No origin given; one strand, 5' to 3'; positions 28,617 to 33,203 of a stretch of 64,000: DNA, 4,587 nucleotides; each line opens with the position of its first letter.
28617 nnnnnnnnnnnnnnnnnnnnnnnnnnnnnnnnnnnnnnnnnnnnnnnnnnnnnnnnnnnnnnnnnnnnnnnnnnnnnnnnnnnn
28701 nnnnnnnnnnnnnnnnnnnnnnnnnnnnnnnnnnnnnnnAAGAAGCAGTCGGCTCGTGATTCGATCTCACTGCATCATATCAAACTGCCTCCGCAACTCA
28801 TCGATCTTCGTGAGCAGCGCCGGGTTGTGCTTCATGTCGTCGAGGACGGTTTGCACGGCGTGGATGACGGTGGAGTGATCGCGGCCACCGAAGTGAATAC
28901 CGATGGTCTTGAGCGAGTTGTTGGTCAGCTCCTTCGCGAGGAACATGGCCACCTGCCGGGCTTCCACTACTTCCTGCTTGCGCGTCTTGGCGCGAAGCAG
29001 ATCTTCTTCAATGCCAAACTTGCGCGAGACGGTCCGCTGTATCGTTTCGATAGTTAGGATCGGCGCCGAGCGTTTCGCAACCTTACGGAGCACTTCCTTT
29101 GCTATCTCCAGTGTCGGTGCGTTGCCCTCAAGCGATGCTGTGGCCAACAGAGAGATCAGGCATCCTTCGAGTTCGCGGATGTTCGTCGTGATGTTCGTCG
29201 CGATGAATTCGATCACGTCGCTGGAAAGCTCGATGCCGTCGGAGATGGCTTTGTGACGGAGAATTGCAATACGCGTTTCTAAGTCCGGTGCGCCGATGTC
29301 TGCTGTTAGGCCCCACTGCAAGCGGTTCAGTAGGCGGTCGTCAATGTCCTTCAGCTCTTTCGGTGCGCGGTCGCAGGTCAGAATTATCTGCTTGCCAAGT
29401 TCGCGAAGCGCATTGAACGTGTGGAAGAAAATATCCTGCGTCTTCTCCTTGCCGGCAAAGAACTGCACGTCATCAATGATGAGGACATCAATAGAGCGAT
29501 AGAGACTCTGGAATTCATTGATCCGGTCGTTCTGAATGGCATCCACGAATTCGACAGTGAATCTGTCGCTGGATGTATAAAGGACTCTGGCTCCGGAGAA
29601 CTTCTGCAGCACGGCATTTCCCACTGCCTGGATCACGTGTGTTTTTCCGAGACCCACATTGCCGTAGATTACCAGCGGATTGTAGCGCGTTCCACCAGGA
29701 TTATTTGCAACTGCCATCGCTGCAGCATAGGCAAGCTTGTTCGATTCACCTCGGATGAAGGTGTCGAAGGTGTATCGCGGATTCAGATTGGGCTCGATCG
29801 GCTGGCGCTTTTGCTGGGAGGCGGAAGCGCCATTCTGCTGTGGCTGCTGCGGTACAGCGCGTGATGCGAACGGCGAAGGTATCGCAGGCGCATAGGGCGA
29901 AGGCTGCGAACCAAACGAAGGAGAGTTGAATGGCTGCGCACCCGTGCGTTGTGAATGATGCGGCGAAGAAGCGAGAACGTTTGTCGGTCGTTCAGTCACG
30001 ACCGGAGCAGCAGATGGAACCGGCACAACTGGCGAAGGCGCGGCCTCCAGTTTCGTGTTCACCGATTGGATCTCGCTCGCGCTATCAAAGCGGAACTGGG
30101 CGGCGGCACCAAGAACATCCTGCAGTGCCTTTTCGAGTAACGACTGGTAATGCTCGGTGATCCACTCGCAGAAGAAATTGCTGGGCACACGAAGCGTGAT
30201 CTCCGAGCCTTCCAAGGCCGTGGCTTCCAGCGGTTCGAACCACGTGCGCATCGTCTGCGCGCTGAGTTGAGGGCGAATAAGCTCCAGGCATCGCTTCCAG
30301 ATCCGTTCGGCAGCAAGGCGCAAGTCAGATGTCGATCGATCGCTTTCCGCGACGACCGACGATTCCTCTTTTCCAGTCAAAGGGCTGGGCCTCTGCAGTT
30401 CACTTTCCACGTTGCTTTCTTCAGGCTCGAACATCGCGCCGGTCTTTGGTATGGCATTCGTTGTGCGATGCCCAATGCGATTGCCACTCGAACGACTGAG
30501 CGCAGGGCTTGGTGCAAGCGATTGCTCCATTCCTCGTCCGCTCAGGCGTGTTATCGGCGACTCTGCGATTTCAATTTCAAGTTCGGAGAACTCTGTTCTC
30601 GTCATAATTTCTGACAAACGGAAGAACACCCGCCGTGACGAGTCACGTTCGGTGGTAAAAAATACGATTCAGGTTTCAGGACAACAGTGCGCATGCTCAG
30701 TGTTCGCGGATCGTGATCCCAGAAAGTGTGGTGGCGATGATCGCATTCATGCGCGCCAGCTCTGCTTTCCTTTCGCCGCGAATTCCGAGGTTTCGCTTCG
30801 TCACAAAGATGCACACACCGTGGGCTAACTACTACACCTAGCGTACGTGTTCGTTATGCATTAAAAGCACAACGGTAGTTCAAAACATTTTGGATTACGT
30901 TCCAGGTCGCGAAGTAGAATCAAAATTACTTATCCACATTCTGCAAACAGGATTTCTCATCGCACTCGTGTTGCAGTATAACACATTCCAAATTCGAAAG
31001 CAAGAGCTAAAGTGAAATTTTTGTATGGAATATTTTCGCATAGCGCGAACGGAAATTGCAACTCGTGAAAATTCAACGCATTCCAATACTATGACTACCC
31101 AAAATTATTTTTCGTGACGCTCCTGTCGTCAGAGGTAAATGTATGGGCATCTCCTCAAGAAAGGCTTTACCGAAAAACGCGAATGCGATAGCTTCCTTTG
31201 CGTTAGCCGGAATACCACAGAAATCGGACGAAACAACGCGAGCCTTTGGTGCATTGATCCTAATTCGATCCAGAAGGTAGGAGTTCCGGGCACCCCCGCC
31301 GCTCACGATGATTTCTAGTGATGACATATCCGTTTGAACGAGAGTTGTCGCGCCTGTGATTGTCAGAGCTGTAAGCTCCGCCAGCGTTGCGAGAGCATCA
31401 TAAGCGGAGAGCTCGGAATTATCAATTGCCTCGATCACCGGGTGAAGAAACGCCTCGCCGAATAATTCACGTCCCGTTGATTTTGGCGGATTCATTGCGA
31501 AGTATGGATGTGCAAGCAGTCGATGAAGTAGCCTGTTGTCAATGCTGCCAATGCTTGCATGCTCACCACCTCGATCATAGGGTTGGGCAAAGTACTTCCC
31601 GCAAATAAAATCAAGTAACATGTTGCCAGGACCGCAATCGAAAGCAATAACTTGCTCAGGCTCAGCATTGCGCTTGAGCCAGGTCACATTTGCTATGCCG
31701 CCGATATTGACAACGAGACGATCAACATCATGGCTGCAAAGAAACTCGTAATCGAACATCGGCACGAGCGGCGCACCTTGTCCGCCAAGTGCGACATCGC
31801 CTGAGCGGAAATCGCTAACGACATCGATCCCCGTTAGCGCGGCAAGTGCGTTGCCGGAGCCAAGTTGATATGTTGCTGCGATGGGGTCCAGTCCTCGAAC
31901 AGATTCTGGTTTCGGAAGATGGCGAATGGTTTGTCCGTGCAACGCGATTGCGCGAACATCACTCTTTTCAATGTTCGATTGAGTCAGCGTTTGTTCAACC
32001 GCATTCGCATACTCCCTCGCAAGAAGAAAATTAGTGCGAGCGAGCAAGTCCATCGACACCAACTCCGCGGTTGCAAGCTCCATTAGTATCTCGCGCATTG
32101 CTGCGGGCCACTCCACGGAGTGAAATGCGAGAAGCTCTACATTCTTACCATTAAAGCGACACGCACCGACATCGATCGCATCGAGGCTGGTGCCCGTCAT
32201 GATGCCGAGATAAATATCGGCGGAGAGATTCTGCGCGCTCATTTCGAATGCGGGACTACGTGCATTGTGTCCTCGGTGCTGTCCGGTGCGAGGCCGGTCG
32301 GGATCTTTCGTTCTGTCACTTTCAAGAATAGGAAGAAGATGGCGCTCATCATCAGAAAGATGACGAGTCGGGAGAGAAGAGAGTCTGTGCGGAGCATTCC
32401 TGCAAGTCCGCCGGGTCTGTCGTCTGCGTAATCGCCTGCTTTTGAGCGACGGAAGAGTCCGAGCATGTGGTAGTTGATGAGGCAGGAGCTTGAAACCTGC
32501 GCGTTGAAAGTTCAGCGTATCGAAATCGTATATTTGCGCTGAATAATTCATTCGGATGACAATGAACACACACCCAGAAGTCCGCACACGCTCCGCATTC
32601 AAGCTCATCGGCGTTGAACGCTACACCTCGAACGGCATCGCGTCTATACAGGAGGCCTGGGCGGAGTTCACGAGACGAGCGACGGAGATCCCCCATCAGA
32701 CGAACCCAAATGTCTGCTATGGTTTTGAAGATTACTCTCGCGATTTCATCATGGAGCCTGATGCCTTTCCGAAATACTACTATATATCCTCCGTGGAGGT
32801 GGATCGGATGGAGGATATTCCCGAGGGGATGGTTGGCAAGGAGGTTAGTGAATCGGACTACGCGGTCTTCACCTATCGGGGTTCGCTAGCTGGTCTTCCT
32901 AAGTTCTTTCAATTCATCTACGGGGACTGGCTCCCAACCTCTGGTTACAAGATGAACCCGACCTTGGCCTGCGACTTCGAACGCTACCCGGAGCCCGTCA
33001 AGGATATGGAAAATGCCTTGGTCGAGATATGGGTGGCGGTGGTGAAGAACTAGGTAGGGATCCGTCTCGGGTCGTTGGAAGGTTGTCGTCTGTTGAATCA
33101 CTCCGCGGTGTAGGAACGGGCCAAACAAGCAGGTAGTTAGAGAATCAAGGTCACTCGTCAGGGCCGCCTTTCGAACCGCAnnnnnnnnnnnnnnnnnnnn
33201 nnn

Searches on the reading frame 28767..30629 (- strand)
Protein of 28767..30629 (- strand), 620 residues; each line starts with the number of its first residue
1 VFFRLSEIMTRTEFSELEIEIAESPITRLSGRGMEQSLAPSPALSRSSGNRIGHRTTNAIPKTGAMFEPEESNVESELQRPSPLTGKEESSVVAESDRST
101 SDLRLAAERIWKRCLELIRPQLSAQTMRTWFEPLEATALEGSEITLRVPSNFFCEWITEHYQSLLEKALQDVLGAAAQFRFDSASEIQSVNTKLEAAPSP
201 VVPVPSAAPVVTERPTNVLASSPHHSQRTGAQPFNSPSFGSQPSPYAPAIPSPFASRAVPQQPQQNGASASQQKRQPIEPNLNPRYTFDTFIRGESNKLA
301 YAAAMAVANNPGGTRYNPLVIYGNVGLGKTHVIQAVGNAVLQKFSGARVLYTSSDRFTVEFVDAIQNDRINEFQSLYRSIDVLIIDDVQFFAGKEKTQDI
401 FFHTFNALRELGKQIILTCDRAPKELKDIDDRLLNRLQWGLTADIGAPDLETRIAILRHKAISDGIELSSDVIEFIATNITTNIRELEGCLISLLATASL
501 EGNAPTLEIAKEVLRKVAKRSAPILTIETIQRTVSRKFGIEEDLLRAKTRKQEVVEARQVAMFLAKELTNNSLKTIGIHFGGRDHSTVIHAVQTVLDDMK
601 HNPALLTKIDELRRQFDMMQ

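Call 9: find_related_loci(query=window:28767-30434:-, collection=genome_contigs, flank=6000)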
Query window:28767-30434:- (555 aa) in genome_contigs; peptide patterns used: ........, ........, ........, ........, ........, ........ (x = any residue, [..] = any of these).
600 stretches matched a pattern (row limit reached: there are more); 534 encode a relative of the query (tblastn E <= 1e-3); the best 80 are kept; 80 distinct loci.
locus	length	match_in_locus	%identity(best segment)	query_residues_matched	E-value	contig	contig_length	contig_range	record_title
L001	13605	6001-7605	68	10-554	0e+0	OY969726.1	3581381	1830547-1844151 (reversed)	MAG: uncultured Bacteroidetes bacterium isolate MFD05502.bin.4.212 genome assembly, chromosome: 1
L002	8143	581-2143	72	34-555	0e+0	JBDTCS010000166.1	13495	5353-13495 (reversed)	MAG: Candidatus Kapaibacterium sp. isolate cluster2_bin.161 k127_1707071, whole genome shotgun sequence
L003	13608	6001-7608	67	7-555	0e+0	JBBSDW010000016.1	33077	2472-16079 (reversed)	MAG: Candidatus Kapaibacterium sp. isolate LS1_sbin.25 LS1_sbin.25_K_541368_L_33077_cov_14.1798, whole genome shotgun se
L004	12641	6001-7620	68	35-555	0e+0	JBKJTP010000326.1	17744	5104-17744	MAG: Candidatus Kapaibacterium sp. isolate ant_bin.625 k117_4474768, whole genome shotgun sequence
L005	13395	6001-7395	53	45-553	3e-162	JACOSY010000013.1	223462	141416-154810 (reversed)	MAG: Ignavibacteria bacterium isolate NC_groundwater_30_Pr7_B-0.1um_51_131 FFV18_Bp1_scaffold_235658, whole genome shotg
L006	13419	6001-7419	50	38-553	1e-160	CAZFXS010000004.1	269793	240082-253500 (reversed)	MAG TPA_asm: uncultured Chlorobiaceae bacterium isolate SRP237561_co1_246 genome assembly, contig: NODE_32_length_269793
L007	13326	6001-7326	52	42-534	8e-159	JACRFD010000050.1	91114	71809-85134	MAG: Ignavibacteriales bacterium isolate NC_groundwater_1716_Pr3_B-0.1um_38_18 SR-2_scaffold_141_2141099, whole genome s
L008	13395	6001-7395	52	46-553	4e-155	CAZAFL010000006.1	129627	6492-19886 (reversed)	MAG TPA_asm: uncultured Chlorobiaceae bacterium isolate binchicken_co185_181 genome assembly, contig: NODE_175_length_12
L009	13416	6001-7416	48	34-552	8e-153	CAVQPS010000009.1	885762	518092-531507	MAG: uncultured Ignavibacteriales bacterium isolate MFD01476.bin.1.135 genome assembly, contig: contig_39515, whole geno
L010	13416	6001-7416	45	41-553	5e-145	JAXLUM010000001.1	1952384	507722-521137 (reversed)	MAG: Chitinophagales bacterium isolate STL-BAC30 C1.107.fa-1, whole genome shotgun sequence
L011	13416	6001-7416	44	41-553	9e-144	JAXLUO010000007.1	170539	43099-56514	MAG: Chitinophagales bacterium isolate STL-BAC32 C2.193.fa-7, whole genome shotgun sequence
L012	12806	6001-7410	45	42-553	2e-142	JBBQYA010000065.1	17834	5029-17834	MAG: Sphingobacteriales bacterium isolate Co_metawrap_2142 Cmw_2142_k141_3157675_length_17834_cov_25.9943, whole genome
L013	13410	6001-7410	44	41-553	2e-142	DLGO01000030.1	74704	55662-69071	MAG TPA_asm: Bacteroidetes bacterium UBA7692 UBA7692_contig_14513, whole genome shotgun sequence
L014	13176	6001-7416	45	41-553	1e-142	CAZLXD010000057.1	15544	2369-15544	MAG TPA_asm: uncultured Chitinophaga sp. isolate binchicken_co16_334 genome assembly, contig: NODE_6385_length_15544_cov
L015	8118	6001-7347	46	41-530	1e-141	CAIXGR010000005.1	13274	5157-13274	MAG: uncultured Bacteroidetes bacterium isolate VK_bin-4331 genome assembly, contig: bin-4331:05/97, whole genome shotgu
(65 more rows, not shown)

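Call 21: search_protein_families(library=pfam, proteins=[window:28767-30629:-])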
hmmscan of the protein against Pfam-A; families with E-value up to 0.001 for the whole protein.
window:28767-30629:- (620 aa): 8 families
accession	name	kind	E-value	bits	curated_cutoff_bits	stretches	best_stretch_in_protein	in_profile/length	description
PF00308.24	Bac_DnaA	-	4e-68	229.1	23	1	282-443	1-161/162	Bacterial DnaA ATPAse domain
PF08299.17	Bac_DnaA_C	-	7.8e-28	96.7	31.5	1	527-595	1-69/69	Bacterial dnaA protein helix-turn-helix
PF11638.13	DnaA_N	-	8.3e-18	64.3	24.6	1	109-170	2-64/65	DnaA N-terminal domain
PF01695.23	IstB_IS21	-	1.1e-07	32.1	24.1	1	319-422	95-195/238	IstB-like ATP binding protein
PF00004.35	AAA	-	3.4e-05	24.7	21.2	1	320-437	2-123/131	ATPase family associated with various cellular activities (AAA)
PF01637.24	ATPase_2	-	0.0002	21.7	33.2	1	315-426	19-123/225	ATPase domain predominantly from Archaea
PF13401.12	AAA_22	-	0.00057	20.6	27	0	318-380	7-54/130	AAA domain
PF13191.12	AAA_16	-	0.00078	20.4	32.6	0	316-371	24-88/167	AAA ATPase domain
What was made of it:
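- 28767..30605 (-): dnaA (612 aa), the initiator gene. Pfam DnaA_N, Bac_DnaA and Bac_DnaA_C (call 21).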

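Call 29: find_related_loci(query=window:28767-30434:-, collection=metagenome_contigs, flank=4000)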
Query window:28767-30434:- (555 aa) in metagenome_contigs; peptide patterns used: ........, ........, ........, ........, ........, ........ (x = any residue, [..] = any of these).
600 stretches matched a pattern (row limit reached: there are more); 476 encode a relative of the query (tblastn E <= 1e-3); the best 80 are kept; 80 distinct loci.
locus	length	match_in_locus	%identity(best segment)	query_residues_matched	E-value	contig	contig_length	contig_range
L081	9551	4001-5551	72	24-555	0e+0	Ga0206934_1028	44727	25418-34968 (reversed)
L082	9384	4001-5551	72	24-555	0e+0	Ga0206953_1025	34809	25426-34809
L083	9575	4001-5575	73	19-555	0e+0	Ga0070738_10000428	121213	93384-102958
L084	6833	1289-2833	71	24-555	0e+0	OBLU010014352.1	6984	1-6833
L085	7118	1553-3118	70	29-555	0e+0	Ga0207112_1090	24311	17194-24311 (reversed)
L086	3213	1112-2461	52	40-538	2e-173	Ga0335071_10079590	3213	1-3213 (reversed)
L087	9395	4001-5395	52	42-552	2e-161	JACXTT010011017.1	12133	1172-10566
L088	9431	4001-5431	51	28-552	6e-160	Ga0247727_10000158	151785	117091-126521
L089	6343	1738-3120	49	44-553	7e-157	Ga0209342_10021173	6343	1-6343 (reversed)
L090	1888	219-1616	50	41-555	3e-168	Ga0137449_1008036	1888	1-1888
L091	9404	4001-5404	47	36-554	1e-154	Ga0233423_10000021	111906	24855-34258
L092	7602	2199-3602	47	36-554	1e-154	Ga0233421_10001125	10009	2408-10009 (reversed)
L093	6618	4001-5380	52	45-552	8e-163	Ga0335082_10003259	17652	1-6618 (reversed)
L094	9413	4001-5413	48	39-552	1e-149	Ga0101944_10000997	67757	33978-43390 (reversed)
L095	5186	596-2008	44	38-550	8e-148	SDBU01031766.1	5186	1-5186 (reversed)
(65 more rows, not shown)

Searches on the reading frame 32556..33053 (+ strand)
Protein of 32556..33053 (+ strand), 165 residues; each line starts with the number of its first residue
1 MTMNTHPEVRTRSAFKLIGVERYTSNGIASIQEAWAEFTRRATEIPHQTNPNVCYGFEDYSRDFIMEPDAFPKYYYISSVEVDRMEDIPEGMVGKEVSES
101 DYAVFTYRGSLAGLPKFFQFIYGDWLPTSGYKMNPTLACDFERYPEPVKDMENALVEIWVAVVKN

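Call 21: search_protein_families(library=pfam, proteins=[window:32556-33053:+])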
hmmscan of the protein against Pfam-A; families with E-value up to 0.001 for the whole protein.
window:32556-33053:+ (165 aa): 2 families
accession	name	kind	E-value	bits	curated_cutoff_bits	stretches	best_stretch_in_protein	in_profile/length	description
PF06445.20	GyrI-like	-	1.5e-23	84.2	26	1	7-162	3-154/155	GyrI-like small molecule binding domain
PF14526.11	Cass2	-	2.6e-22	80.1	27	1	10-162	3-150/150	Integron-associated effector binding protein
